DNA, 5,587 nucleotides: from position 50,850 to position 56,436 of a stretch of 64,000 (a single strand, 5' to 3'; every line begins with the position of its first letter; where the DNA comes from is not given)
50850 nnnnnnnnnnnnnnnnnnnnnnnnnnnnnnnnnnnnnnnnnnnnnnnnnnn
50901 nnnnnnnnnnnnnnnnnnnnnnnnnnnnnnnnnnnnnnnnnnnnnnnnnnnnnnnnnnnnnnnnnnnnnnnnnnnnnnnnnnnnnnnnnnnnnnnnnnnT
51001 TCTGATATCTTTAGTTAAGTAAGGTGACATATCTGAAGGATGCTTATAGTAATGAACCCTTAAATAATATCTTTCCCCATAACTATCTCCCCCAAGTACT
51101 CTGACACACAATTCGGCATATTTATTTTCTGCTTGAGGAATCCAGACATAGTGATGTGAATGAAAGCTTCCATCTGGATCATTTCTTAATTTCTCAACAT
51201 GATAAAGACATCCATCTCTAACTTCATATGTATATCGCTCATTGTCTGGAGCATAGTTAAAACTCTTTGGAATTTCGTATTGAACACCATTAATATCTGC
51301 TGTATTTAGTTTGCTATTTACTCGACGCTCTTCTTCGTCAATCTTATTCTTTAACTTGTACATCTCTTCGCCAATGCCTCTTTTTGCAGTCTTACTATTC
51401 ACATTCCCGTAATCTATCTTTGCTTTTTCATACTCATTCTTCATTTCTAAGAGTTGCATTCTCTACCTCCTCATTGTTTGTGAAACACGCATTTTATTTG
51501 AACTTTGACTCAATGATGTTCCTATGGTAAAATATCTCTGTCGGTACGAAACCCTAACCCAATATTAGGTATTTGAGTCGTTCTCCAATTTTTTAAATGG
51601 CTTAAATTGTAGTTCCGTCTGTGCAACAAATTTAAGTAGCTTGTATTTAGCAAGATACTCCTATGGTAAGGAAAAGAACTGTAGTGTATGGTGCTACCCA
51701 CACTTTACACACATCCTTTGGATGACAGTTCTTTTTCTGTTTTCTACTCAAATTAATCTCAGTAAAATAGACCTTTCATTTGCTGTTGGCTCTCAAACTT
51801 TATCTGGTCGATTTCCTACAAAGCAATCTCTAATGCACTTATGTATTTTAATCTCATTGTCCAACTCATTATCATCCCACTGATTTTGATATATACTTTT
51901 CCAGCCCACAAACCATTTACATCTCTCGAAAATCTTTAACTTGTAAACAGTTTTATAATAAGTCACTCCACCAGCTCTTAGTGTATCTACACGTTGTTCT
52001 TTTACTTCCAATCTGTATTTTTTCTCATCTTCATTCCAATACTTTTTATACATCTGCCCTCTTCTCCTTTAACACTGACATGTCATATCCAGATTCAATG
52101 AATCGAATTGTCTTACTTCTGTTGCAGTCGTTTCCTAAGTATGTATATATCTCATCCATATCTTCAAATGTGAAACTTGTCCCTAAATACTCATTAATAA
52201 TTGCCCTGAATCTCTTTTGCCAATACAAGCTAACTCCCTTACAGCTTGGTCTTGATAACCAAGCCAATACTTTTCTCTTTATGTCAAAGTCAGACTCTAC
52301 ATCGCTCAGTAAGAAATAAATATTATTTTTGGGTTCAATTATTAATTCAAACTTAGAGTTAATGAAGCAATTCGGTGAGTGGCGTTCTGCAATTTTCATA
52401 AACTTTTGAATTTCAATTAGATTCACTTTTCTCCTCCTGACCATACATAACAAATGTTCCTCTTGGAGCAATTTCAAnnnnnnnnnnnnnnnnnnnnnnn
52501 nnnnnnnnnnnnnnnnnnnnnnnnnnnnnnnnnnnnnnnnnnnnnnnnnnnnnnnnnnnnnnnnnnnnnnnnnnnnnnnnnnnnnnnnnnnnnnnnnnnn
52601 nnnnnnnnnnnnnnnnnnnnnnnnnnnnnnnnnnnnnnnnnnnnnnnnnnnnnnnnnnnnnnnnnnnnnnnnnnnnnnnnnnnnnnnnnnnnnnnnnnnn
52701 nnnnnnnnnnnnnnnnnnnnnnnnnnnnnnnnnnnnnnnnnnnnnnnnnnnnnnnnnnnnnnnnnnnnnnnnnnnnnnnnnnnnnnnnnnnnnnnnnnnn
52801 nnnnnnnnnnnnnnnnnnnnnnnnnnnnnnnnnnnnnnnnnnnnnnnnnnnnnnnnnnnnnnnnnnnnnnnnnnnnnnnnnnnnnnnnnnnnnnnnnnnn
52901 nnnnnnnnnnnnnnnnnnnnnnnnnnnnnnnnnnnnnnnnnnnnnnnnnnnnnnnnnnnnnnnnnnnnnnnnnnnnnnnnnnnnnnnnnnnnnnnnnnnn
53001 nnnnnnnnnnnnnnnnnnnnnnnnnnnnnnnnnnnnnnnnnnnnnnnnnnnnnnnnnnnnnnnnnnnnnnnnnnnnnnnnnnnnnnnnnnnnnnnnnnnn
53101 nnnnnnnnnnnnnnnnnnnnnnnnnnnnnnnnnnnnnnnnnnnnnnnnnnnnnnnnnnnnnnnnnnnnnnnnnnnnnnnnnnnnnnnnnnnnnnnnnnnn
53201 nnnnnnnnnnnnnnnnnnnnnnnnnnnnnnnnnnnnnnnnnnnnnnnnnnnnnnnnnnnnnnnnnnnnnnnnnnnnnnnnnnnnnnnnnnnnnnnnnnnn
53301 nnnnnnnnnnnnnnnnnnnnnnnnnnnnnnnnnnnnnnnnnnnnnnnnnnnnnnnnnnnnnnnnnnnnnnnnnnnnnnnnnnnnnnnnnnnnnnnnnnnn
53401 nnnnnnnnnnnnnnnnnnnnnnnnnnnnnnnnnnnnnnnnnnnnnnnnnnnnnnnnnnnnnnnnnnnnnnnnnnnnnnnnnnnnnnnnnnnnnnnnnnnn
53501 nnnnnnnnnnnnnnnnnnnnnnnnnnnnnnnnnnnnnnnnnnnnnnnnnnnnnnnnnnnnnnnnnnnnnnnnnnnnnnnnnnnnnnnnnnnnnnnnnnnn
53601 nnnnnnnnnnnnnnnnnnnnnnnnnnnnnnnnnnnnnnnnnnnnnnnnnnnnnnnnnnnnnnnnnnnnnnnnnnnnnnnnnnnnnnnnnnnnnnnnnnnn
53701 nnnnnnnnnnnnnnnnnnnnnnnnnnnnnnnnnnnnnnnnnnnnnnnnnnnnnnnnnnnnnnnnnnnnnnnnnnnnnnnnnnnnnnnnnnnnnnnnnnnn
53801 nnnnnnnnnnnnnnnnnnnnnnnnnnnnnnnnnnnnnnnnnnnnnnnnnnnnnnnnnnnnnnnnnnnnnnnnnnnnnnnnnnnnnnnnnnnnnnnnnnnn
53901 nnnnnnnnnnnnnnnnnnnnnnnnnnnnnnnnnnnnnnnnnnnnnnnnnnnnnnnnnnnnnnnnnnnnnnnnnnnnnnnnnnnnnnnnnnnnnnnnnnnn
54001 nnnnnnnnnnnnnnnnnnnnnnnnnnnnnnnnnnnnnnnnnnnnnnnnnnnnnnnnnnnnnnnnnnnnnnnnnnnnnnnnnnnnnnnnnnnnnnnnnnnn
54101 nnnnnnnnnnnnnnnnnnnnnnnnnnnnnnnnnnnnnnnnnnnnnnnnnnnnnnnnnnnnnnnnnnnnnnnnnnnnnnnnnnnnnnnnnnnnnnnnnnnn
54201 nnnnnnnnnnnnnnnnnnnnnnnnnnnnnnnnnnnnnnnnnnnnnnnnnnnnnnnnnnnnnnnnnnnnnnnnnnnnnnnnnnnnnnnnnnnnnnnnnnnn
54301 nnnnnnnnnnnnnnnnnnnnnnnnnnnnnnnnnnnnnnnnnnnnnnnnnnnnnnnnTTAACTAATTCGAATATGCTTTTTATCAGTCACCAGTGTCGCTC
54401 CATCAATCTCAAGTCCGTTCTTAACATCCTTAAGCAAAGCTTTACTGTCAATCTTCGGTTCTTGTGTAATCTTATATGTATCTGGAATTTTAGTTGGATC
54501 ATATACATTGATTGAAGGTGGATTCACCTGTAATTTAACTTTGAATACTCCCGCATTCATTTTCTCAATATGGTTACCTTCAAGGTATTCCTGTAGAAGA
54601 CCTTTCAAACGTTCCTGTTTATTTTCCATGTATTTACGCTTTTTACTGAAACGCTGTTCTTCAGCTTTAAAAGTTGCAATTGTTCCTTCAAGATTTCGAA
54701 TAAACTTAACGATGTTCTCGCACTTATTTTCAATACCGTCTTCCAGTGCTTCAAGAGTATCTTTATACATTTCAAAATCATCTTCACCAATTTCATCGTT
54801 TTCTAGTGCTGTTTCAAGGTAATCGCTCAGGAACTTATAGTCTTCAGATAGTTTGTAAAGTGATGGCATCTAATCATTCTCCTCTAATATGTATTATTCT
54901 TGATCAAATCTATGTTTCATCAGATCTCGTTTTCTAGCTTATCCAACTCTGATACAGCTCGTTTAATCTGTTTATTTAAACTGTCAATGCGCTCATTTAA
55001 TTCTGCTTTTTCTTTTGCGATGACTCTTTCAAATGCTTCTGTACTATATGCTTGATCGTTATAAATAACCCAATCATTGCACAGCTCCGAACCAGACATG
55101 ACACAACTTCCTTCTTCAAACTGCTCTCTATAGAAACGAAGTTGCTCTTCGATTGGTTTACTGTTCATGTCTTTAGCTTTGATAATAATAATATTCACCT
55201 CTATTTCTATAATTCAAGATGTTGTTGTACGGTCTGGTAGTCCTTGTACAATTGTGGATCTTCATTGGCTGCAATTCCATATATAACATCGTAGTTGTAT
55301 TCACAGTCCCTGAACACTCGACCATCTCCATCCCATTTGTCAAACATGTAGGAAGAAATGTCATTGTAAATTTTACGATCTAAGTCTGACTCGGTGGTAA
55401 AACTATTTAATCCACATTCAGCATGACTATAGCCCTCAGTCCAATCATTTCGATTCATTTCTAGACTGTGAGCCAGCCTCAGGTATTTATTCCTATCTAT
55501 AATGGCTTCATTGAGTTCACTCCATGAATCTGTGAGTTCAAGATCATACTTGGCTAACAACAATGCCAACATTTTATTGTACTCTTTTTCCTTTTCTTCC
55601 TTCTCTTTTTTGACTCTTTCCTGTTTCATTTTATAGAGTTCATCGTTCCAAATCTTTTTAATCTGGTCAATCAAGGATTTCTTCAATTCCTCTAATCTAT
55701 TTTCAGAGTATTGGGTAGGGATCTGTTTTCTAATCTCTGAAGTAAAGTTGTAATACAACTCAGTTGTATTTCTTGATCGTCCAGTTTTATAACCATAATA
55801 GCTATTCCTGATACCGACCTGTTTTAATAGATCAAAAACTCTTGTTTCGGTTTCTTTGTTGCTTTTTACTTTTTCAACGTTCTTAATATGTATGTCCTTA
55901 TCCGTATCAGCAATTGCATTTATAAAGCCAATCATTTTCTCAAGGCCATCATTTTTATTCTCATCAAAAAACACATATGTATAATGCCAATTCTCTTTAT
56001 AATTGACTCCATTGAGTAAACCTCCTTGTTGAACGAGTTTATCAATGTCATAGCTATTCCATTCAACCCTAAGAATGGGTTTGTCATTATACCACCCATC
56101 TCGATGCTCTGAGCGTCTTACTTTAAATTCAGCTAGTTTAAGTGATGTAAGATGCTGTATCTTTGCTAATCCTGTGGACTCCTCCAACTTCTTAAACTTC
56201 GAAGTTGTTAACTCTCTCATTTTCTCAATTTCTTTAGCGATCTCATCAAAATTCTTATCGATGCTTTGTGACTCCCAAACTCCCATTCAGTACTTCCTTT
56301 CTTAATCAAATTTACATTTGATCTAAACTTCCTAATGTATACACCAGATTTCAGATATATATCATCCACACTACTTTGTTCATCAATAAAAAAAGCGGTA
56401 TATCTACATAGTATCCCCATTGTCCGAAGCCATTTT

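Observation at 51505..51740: Orphan near-consensus promoter and structured terminator inside a minus-strand operon: candidate ~200-nt phage sRNA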

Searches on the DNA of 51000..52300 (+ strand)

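Call 5: search_rna_families(source=window, start=51300, end=52000, threshold=evalue, max_evalue=10, show_alignments=3)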
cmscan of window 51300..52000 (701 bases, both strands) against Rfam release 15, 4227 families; matches with E-value up to 10: 3.
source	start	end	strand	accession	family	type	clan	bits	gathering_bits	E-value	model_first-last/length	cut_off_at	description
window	51667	51740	+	RF00143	mir-6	Gene; miRNA;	CL00083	16.4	58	6.4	1-74/74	no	mir-6 microRNA precursor family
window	51720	51781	+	RF03313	mir-1468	Gene; miRNA;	-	15.8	95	6.1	1-86/86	no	mir-1468 microRNA precursor family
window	51607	51772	-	RF02047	Sphinx_2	Gene; lncRNA;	-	14.2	34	4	1-158/158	no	Sphinx conserved region 2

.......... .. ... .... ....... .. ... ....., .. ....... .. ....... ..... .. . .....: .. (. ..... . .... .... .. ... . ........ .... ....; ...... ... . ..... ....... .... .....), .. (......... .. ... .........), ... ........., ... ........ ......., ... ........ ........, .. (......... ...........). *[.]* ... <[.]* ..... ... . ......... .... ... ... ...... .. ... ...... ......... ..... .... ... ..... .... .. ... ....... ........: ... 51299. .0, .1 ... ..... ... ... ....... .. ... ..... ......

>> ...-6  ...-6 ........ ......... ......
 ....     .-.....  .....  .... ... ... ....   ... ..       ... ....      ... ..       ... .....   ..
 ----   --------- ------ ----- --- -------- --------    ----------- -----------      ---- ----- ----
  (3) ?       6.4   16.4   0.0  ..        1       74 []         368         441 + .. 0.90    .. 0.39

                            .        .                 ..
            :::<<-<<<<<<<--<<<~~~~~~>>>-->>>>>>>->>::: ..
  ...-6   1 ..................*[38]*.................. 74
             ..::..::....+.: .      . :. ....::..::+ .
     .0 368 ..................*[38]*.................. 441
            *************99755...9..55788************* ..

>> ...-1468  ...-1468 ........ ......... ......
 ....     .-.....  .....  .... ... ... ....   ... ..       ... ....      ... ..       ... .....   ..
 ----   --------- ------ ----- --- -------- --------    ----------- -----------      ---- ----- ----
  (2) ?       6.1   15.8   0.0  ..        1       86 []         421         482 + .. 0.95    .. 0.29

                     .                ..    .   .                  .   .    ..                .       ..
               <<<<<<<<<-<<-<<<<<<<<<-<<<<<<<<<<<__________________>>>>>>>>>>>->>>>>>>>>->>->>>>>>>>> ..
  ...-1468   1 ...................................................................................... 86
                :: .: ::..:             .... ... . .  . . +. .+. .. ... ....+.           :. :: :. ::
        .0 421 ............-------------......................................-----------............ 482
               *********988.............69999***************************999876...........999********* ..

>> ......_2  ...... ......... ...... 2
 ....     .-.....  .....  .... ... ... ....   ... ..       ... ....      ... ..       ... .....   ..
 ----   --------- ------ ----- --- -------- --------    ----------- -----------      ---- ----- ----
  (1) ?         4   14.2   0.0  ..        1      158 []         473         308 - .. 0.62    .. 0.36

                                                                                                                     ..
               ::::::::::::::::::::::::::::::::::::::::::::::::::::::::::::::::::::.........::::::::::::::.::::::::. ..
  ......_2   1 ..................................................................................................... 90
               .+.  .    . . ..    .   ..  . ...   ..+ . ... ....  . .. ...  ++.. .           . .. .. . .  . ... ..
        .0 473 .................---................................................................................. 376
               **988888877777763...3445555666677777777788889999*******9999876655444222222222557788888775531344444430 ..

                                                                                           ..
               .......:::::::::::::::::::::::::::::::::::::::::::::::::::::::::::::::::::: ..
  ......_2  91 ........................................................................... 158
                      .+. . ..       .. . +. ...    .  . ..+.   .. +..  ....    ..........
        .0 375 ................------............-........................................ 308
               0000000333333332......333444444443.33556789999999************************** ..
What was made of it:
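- On Any curated RNA family (Rfam 15): In the gap at E <= 10, only chance-level matches to eukaryotic miRNA and lncRNA models appear (call 5).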

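Call 7: search_dna_similar(query=window:51000-52300:+, collection=phages, mode=near, max_rows=40)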
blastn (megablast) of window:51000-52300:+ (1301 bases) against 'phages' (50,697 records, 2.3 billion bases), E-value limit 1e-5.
No match.

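Call 11: search_dna_similar(query=window:51400-51850:+, collection=phages, mode=distant, max_rows=30, max_evalue=0.01)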
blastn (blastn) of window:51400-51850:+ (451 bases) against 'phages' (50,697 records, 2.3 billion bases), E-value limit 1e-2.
No match.

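Call 38: search_dna_similar(query=window:51499-51757:+, collection=plasmids, mode=distant, max_evalue=0.1)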
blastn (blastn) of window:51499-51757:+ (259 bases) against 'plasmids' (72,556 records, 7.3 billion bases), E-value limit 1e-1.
No match.
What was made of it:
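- Tried and rejected: DNA similarity: megablast and sensitive blastn against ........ phages, and blastn against PLSDB plasmids, found no match (calls 7, 11, 38).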

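Call 73: build_rna_model(alignment_id=A1, structure=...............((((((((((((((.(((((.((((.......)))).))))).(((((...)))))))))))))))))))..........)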
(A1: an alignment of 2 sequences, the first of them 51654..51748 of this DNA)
Model R1 built from alignment A1 (2 sequences, 95 columns); structure: as given.
model positions 95; base pairs 28; branch points 1; effective number of sequences 0.76; information 0.601 bits per position. Calibrated on 0.2 Mb of random sequence (short: E-values are rough).
structure used (alignment columns):
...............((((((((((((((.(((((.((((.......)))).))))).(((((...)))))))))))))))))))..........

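Call 74: search_with_rna_model(model_id=R1, sources=[window, L001, L002, L003, L004, L005, L006, L007, L008, L009, L010, L011, L012, L021, L022, L023, L024, L025], max_evalue=10)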
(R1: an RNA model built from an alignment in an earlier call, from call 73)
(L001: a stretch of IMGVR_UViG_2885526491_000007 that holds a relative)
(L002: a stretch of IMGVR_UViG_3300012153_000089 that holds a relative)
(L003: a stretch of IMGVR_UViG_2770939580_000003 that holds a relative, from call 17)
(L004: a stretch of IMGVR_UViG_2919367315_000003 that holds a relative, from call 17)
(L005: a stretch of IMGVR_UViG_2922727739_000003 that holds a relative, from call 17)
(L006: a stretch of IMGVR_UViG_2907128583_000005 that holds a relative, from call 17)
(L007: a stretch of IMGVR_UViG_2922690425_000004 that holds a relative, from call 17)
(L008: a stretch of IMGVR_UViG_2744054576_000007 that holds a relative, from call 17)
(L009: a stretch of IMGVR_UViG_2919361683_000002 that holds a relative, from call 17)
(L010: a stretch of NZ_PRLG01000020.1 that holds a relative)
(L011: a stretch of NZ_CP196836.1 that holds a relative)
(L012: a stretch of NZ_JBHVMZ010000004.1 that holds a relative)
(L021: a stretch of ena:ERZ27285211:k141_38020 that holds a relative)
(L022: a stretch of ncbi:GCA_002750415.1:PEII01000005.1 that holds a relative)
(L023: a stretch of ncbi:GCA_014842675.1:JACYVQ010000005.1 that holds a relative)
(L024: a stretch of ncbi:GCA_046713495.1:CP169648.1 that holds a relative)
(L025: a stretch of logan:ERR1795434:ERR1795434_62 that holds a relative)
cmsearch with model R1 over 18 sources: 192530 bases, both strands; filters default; matches with E-value up to 10: 2.
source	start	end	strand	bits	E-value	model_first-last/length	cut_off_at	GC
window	51654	51748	+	123.3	2.1e-32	1-95/95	no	0.39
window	51515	51584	+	12.1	3.2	1-95/95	no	0.39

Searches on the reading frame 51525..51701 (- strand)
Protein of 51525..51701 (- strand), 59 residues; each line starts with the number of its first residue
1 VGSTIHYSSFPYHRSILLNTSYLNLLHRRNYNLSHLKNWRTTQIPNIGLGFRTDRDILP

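Call 66: search_protein_representatives(protein=window:51525-51701:-)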
Query: 59 residues. Proteins with E-value up to 0.001 (for the whole library): 1; up to 1e-10: 0; up to 1e-30: 0. The best 1 are listed.
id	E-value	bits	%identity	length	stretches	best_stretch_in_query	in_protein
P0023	4.0e-04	36.1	43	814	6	33-48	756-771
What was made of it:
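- No protein-database shadow of its ORF was found, as multi-copy repeats often leave (call 66).
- Tried and rejected: The 59-aa minus-strand ORF against 1.84 billion protein representatives gave one repetitive, irrelevant hit at E = 4e-4 (call 66).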

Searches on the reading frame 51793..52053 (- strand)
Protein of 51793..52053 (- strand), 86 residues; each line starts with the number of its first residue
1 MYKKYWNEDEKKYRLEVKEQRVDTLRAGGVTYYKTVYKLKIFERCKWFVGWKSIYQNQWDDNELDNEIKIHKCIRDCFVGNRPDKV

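Call 12: search_protein_families(library=phrogs, proteins=[window:51793-52053:-], max_evalue=0.001)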
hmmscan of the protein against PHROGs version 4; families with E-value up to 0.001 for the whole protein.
window:51793-52053:- (86 aa): 0 families

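Call 13: search_protein_families(library=pfam, proteins=[window:51793-52053:-], max_evalue=0.001)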
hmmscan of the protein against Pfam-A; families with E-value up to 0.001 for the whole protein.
window:51793-52053:- (86 aa): 0 families

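Call 15: search_dna_similar(query=window:51793-52053:-, collection=phages, mode=protein, max_rows=40)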
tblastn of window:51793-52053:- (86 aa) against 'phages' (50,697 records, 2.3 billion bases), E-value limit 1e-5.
No match.

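Call 17: find_related_loci(query=window:51793-52053:-, collection=viral_contigs, flank=4000)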
Query window:51793-52053:- (86 aa) in viral_contigs; peptide patterns used: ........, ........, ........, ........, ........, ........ (x = any residue, [..] = any of these).
10 stretches matched a pattern; 7 encode a relative of the query (tblastn E <= 1e-3); 7 distinct loci.
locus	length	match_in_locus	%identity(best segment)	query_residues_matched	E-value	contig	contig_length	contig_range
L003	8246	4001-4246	54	1-81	3e-24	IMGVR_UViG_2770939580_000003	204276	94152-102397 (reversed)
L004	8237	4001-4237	57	1-78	6e-24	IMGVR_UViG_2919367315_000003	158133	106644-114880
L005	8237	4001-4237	54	1-78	2e-22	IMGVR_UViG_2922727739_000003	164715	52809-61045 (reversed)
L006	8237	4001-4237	53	1-78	3e-22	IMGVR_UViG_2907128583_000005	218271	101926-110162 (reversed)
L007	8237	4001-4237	53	1-78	3e-22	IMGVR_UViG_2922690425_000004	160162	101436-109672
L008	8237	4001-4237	52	1-78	1e-21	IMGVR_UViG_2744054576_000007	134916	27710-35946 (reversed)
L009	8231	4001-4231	53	1-78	2e-20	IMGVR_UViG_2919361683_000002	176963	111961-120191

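Call 41: find_encoding_contigs(protein=window:51793-52053:-, flank=2500, max_places=10)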
Protein window:51793-52053:- (86 aa): 2 contigs read that carry it; 2 places shown.
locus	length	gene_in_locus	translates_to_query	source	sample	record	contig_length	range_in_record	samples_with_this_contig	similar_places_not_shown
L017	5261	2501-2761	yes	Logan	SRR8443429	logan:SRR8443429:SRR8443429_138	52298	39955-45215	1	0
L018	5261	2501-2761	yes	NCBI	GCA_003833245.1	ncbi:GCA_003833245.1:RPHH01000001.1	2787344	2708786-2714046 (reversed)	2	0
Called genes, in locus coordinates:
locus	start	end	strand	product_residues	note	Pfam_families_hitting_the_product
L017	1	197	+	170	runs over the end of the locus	PF05565:Sipho_Gp157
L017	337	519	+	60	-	-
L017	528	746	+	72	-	-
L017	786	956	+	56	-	-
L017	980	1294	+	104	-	-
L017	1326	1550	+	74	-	-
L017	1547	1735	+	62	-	-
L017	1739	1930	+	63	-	-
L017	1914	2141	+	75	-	-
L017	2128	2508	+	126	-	-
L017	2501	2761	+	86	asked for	-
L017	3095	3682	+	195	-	-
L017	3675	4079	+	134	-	-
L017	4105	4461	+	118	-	-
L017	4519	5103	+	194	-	PF02481:DNA_processg_A, PF18306:LDcluster4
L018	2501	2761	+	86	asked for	-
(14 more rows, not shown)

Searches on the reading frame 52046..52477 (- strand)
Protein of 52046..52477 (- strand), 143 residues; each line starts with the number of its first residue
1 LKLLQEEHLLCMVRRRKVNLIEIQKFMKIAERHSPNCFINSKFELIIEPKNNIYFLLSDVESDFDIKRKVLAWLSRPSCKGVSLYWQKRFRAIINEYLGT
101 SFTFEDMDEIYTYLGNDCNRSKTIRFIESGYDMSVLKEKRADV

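Call 12: search_protein_families(library=phrogs, proteins=[window:52046-52477:-], max_evalue=0.001)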
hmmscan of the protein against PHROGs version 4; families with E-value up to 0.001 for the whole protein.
window:52046-52477:- (143 aa): 2 families
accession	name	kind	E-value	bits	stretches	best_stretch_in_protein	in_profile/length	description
phrog_7711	-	unknown function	1.2e-44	152.6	1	22-139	4-121/124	-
phrog_8205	-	unknown function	1.4e-08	35.7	1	37-121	67-152/169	-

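Call 13: search_protein_families(library=pfam, proteins=[window:52046-52477:-], max_evalue=0.001)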
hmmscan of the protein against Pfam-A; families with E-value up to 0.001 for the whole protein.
window:52046-52477:- (143 aa): 0 families

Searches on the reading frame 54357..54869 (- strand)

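Call 86: search_protein_families(library=pfam, proteins=[window:54357-54869:-], max_evalue=0.001)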
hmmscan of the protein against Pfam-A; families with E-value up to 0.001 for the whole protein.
window:54357-54869:- (170 aa): 1 family
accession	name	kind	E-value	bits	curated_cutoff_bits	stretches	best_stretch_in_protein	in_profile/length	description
PF05565.16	Sipho_Gp157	-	4.2e-40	137.9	28.6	1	4-169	2-161/162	Siphovirus Gp157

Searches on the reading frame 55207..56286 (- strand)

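Call 12: search_protein_families(library=phrogs, proteins=[window:55207-56286:-], max_evalue=0.001)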
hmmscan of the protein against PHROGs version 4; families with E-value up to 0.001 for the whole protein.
window:55207-56286:- (359 aa): 1 family
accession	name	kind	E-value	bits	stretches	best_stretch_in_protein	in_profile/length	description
phrog_12643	-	unknown function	2.1e-94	317.5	1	1-357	1-358/361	-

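Call 13: search_protein_families(library=pfam, proteins=[window:55207-56286:-], max_evalue=0.001)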
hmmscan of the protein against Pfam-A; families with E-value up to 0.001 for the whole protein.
window:55207-56286:- (359 aa): 0 families
